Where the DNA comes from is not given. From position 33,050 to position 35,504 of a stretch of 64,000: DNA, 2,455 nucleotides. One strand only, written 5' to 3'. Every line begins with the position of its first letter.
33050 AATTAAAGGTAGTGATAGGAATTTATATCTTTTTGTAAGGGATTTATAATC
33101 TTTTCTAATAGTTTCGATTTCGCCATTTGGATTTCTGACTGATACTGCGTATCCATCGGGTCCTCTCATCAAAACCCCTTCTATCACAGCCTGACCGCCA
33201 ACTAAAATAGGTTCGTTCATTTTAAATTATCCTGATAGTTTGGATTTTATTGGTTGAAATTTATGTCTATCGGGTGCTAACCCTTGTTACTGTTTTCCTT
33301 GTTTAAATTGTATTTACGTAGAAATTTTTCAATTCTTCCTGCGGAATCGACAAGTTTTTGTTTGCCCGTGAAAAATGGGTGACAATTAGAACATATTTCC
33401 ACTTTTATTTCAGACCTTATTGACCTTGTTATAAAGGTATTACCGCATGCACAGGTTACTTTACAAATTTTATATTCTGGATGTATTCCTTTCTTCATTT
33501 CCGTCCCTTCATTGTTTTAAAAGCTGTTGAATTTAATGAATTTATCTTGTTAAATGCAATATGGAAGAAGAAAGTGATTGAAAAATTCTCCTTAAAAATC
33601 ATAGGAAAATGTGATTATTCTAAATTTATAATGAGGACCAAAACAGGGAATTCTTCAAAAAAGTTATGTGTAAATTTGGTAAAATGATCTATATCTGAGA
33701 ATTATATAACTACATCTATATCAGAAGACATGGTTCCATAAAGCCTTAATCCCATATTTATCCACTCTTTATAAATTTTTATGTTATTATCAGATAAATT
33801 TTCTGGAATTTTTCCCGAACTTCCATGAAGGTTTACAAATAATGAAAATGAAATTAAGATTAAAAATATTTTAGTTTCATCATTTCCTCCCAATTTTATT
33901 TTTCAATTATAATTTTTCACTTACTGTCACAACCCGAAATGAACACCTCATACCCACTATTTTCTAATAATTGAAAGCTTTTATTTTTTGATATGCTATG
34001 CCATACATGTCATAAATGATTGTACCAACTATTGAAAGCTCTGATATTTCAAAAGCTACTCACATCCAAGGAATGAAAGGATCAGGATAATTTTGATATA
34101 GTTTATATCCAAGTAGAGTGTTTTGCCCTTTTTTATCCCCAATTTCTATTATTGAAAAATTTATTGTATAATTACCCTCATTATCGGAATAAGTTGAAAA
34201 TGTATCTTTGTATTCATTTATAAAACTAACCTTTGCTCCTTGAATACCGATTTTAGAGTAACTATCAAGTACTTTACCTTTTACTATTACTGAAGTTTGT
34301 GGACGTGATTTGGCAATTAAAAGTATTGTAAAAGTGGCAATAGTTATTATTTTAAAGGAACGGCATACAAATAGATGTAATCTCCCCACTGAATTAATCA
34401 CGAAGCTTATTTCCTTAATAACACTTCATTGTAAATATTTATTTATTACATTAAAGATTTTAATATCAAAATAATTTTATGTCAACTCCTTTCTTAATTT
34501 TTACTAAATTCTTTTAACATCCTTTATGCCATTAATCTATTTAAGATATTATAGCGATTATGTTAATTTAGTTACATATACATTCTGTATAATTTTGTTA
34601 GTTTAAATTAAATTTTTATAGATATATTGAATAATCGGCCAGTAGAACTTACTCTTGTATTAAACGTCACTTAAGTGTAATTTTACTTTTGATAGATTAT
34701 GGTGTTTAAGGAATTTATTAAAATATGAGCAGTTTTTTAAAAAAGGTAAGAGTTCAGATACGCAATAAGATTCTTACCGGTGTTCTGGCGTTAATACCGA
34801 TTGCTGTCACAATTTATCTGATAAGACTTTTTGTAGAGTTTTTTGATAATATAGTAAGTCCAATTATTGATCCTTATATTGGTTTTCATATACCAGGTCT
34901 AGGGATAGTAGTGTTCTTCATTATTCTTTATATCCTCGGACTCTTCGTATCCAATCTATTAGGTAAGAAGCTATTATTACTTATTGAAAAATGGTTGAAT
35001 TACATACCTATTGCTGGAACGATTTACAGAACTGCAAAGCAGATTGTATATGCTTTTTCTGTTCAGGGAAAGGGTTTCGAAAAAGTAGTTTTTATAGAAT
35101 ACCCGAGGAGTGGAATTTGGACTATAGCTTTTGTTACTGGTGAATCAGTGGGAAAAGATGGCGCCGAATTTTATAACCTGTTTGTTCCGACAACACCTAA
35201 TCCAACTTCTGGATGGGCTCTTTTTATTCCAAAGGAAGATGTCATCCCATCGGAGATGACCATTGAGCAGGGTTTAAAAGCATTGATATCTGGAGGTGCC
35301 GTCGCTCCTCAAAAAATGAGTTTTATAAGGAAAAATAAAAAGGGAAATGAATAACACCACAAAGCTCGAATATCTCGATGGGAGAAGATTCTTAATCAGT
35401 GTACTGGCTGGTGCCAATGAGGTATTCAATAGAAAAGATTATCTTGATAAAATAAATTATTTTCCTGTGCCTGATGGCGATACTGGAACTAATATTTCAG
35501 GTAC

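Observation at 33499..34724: Gene-poor AT-rich 1.2-kb island containing a decayed T9SS C-terminal-domain cargo gene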

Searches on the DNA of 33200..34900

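Call 22: search_rna_families(source=window, start=33200, end=34900, threshold=evalue, max_evalue=1)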
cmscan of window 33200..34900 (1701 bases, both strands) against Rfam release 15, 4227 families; matches with E-value up to 1: 0.
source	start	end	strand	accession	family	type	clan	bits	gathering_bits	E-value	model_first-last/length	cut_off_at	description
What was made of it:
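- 34402..34724 (.): AT-rich (20% GC) divergent intergenic region between the relic ORF (minus strand) and the DUF502 gene (plus strand). Presumed promoter region for both. No Rfam hit (call 22).
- On Ribosomal-protein leader or small RNA (Rfam families): No Rfam match at E<=1 (call 22).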

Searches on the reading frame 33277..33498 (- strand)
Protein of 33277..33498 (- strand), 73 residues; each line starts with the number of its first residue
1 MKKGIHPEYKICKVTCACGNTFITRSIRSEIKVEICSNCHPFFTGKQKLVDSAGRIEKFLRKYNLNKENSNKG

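Call 54: find_encoding_contigs(protein=window:33277-33498:-, flank=4000, max_places=10)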
Protein window:33277-33498:- (73 aa): 3 contigs read that carry it; 3 places shown.
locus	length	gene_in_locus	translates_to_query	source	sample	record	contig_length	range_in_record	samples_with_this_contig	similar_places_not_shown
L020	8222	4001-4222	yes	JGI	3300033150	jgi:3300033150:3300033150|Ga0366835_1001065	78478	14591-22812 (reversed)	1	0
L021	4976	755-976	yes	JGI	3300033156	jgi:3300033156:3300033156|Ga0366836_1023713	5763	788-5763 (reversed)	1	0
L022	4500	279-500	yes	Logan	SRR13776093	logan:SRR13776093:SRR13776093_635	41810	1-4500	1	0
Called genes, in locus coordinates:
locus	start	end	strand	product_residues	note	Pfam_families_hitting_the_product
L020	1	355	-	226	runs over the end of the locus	PF02660:G3P_acyltransf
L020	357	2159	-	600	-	PF02734:Dak2, PF21645:FakA-like_M, PF02645:DegV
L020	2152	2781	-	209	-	PF04367:DUF502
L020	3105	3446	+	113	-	-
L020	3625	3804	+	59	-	-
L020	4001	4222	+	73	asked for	PF01197:Ribosomal_L31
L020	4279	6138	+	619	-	-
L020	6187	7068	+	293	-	PF17827:PrmC_N, PF07669:Eco57I (weak), PF02475:TRM5-TYW2_MTfase, PF05175:MTS, PF06325:PrmA, PF13847:Methyltransf_31, PF08241:Methyltransf_11, PF13649:Methyltransf_25, +6 more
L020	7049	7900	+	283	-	PF01040:UbiA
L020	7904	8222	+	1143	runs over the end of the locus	PF02811:PHP, PF07733:DNA_pol3_alpha, PF17657:DNA_pol3_finger, PF14579:HHH_6, PF01336:tRNA_anti-codon (weak)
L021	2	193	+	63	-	?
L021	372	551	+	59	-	-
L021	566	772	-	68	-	-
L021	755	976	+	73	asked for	PF01197:Ribosomal_L31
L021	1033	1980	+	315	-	PF07136:DUF1385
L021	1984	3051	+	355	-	PF03462:PCRF, PF00472:RF-1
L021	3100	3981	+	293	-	PF17827:PrmC_N, PF07669:Eco57I (weak), PF02475:TRM5-TYW2_MTfase, PF05175:MTS, PF06325:PrmA, PF13847:Methyltransf_31, PF08241:Methyltransf_11, PF13649:Methyltransf_25, +6 more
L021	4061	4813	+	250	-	PF01040:UbiA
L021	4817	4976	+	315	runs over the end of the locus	?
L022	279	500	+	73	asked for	PF01197:Ribosomal_L31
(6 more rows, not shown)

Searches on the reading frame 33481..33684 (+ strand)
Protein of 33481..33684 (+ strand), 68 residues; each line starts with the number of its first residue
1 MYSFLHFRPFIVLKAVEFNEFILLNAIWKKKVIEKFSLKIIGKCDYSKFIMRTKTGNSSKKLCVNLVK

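Call 10: search_protein_families(library=pfam, max_evalue=10, proteins=[window:33481-33684:+])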
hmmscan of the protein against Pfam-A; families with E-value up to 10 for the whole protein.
seq(68 aa): 0 families

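Call 11: search_protein_families(library=ncbifam, max_evalue=10, proteins=[window:33481-33684:+])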
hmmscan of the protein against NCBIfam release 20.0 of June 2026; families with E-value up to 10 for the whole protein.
seq(68 aa): 0 families
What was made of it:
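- Tried and rejected: Pfam and NCBIfam searches for the sorting domain on the ORF, the read-through and the frameshift-corrected translation gave no hit (calls 10, 11).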

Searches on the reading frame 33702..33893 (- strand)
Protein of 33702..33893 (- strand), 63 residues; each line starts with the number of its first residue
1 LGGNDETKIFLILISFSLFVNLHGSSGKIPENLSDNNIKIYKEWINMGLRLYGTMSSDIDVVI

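Call 10: search_protein_families(library=pfam, max_evalue=10, proteins=[window:33705-33893:-])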
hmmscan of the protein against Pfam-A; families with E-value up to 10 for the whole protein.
seq(63 aa): 0 families

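Call 11: search_protein_families(library=ncbifam, max_evalue=10, proteins=[window:33705-33893:-])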
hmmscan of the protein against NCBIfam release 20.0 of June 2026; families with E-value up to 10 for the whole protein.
seq(63 aa): 0 families
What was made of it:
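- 33702..33893 (-): Mechanical 63-aa ORF (TTG start) lying within the gene-2 remnant. NCBI annotates it as hypothetical protein H0Z29_02215. No Pfam or NCBIfam hit (calls 10, 11).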

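Call 92: find_homologous_proteins(query=window:33702-33893:-, max_evalue=0.01)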
Query window:33702-33893:- (63 aa): 2 proteins with E <= 0.01 among 2 candidates.
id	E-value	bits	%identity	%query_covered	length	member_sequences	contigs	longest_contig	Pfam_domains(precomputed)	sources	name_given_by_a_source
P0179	1.3e-33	131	100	100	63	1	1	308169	-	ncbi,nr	ncbi:MAG: hypothetical protein H0Z29_02215 [Candidatus Marinimicrobia bacterium]|nr:hypothetical pro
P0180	2.2e-22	96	88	89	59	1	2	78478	-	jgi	-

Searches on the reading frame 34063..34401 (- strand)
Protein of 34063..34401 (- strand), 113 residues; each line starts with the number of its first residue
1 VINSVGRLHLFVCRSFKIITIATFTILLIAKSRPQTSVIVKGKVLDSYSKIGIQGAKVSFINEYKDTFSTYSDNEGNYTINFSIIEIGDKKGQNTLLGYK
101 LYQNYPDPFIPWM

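Call 10: search_protein_families(library=pfam, max_evalue=10, proteins=[window:34063-34401:-])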
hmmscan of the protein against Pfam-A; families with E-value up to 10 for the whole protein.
seq(113 aa): 2 families
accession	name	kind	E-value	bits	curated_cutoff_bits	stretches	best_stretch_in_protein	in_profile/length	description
PF13620.12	CarboxypepD_reg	-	3.5e-05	24.5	32.3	1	40-81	2-43/82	Carboxypeptidase regulatory-like domain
PF13715.12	CarbopepD_reg_2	-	0.00045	20.6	32.2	1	40-81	1-39/88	CarboxypepD_reg-like domain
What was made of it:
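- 34060..34401 (-): 113-aa ORF, the 5' two-thirds of gene 1: signal peptide, half CarboxypepD_reg-like beta domain, linker, and the first motif (QNYPDPF) of a T9SS type-A sorting domain. NCBI annotates it as MBO8130313.1, 'carboxypeptidase regulatory-like domain-containing protein'. PF13620 scores 24.5 bits (cutoff 32.3) over aa 40-81 (call 10).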

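Call 11: search_protein_families(library=ncbifam, max_evalue=10, proteins=[window:34063-34401:-])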
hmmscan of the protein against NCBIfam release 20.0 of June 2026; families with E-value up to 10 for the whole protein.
seq(113 aa): 1 family
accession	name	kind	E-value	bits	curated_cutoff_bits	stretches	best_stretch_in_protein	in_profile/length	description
NF052345.1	S_layer_anammox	exception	0.013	12.9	1400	1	34-100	1309-1371/1596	Kustd1514 family S-layer glycoprotein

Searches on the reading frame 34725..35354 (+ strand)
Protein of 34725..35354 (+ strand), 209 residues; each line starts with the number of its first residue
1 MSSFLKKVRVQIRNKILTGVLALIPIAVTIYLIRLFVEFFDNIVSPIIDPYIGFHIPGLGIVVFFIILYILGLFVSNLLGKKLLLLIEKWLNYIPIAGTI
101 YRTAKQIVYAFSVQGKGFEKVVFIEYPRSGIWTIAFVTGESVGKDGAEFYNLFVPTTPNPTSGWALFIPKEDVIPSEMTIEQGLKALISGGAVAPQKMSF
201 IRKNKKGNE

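Call 13: find_encoding_contigs(protein=window:34725-35354:+, flank=10000, max_places=10)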
Protein window:34725-35354:+ (209 aa): 2 contigs read that carry it; 2 places shown.
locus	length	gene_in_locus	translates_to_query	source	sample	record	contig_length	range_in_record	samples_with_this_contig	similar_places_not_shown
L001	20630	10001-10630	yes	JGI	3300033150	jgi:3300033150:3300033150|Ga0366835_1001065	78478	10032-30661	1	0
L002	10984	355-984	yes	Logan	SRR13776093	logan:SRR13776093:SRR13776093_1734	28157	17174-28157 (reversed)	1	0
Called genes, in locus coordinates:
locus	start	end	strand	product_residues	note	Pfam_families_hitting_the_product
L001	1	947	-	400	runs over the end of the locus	PF07719:TPR_2 (faint), PF13414:TPR_11 (faint), PF14559:TPR_19 (weak)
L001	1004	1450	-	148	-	PF02580:Tyr_Deacylase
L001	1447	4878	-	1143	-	PF02811:PHP, PF07733:DNA_pol3_alpha, PF17657:DNA_pol3_finger, PF14579:HHH_6, PF01336:tRNA_anti-codon (weak)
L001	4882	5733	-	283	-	PF01040:UbiA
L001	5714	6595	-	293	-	PF17827:PrmC_N, PF07669:Eco57I (weak), PF02475:TRM5-TYW2_MTfase, PF05175:MTS, PF06325:PrmA, PF13847:Methyltransf_31, PF08241:Methyltransf_11, PF13649:Methyltransf_25, +6 more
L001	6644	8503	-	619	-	-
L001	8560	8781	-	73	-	PF01197:Ribosomal_L31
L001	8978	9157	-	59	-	-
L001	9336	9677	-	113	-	-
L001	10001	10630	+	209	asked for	PF04367:DUF502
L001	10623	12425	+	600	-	PF02734:Dak2, PF21645:FakA-like_M, PF02645:DegV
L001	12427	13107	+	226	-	PF02660:G3P_acyltransf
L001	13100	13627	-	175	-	PF00578:AhpC-TSA, PF08534:Redoxin, PF00255:GSHPx, PF02630:SCO1-SenC, PF00085:Thioredoxin (weak), PF13098:Thioredoxin_2, PF13905:Thioredoxin_8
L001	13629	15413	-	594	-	PF11412:DsbD_N (weak), PF02683:DsbD_TM, PF13386:DsbD_2 (weak), PF00085:Thioredoxin, PF13098:Thioredoxin_2, PF13899:Thioredoxin_7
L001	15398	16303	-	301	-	PF01734:Patatin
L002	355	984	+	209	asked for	PF04367:DUF502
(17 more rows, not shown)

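Call 38: find_related_loci(query=window:34725-35354:+, collection=metagenome_contigs, flank=6000)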
Query window:34725-35354:+ (209 aa) in metagenome_contigs; peptide patterns used: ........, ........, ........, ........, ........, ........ (x = any residue, [..] = any of these).
339 stretches matched a pattern; 11 encode a relative of the query (tblastn E <= 1e-3); 11 distinct loci.
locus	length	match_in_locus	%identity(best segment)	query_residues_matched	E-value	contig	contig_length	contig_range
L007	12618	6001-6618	58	1-206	3e-86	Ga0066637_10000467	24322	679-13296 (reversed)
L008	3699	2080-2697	58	1-206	1e-86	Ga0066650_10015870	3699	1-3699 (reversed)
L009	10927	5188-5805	60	1-206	2e-86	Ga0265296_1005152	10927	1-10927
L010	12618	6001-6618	58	1-206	3e-86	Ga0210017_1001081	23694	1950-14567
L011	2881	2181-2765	59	6-200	8e-84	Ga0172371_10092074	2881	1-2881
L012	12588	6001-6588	57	4-199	1e-79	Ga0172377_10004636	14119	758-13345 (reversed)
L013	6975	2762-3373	55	2-205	6e-79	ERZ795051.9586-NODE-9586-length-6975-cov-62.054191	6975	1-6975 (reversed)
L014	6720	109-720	55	2-205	6e-79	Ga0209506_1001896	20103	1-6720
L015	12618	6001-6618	54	2-208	4e-77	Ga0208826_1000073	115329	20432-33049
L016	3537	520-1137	55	2-208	5e-77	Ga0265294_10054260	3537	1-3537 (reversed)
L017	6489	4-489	62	39-200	7e-71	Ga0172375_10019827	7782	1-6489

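Call 85: list_cluster_members(proteins=[window:34725-35354:+, window:33277-33498:-, window:35347-37149:+, window:32273-33220:-, window:31202-32269:-, window:26005-29436:-, window:12168-13796:-, window:50648-53134:+, window:61690-63033:-, window:1324-2331:+])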
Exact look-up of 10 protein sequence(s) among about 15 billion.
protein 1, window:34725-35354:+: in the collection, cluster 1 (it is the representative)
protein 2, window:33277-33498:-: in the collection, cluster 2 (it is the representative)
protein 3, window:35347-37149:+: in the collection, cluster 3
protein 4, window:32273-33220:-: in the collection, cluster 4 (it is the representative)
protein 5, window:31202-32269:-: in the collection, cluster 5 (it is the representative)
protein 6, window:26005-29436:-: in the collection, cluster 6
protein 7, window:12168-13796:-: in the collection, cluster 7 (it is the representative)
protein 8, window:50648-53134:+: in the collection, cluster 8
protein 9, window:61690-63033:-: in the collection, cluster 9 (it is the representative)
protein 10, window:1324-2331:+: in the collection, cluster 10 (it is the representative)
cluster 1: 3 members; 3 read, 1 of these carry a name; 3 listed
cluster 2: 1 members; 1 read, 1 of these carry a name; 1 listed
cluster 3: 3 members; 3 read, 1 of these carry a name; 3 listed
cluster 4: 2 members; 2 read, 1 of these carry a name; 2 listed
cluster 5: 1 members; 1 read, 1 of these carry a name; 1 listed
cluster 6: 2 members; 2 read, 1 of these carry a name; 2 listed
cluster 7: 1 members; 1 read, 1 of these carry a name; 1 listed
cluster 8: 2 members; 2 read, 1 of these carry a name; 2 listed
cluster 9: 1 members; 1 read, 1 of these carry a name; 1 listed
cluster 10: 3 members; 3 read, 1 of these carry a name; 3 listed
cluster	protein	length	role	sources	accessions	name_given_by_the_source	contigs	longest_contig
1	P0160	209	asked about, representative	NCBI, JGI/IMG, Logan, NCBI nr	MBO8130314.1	MAG: DUF502 domain-containing protein [Candidatus Marinimicrobia bacterium] | DUF502 domain-containing protein [Candidatus Neomarinimicrobiota bacterium]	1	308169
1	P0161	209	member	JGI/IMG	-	-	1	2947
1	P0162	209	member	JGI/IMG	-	-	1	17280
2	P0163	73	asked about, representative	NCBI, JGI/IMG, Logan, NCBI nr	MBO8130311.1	MAG: 50S ribosomal protein L31 [Candidatus Marinimicrobia bacterium] | 50S ribosomal protein L31 [Candidatus Neomarinimicrobiota bacterium]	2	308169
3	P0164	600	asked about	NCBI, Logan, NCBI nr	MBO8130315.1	MAG: DegV family EDD domain-containing protein [Candidatus Marinimicrobia bacterium] | DegV family EDD domain-containing protein [Candidatus Neomarinimicrobiota bacterium]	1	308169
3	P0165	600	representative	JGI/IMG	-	-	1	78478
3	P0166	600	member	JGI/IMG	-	-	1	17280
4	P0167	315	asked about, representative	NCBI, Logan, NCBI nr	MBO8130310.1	MAG: DUF1385 domain-containing protein [Candidatus Marinimicrobia bacterium] | DUF1385 domain-containing protein [Candidatus Neomarinimicrobiota bacterium]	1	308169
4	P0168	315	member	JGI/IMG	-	-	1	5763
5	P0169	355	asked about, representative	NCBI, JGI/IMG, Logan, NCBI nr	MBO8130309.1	MAG: peptide chain release factor 1 [Candidatus Marinimicrobia bacterium] | peptide chain release factor 1 [Candidatus Neomarinimicrobiota bacterium]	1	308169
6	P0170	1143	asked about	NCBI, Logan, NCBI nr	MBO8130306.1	MAG: DNA polymerase III subunit alpha [Candidatus Marinimicrobia bacterium] | DNA polymerase III subunit alpha [Candidatus Neomarinimicrobiota bacterium]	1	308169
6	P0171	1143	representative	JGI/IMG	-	-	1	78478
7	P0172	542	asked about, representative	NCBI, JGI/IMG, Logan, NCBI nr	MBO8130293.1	MAG: CTP synthase [Candidatus Marinimicrobia bacterium] | CTP synthase [Candidatus Neomarinimicrobiota bacterium]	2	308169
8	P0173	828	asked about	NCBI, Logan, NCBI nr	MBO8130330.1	MAG: TonB-dependent receptor [Candidatus Marinimicrobia bacterium] | TonB-dependent receptor [Candidatus Neomarinimicrobiota bacterium]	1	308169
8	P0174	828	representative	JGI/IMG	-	-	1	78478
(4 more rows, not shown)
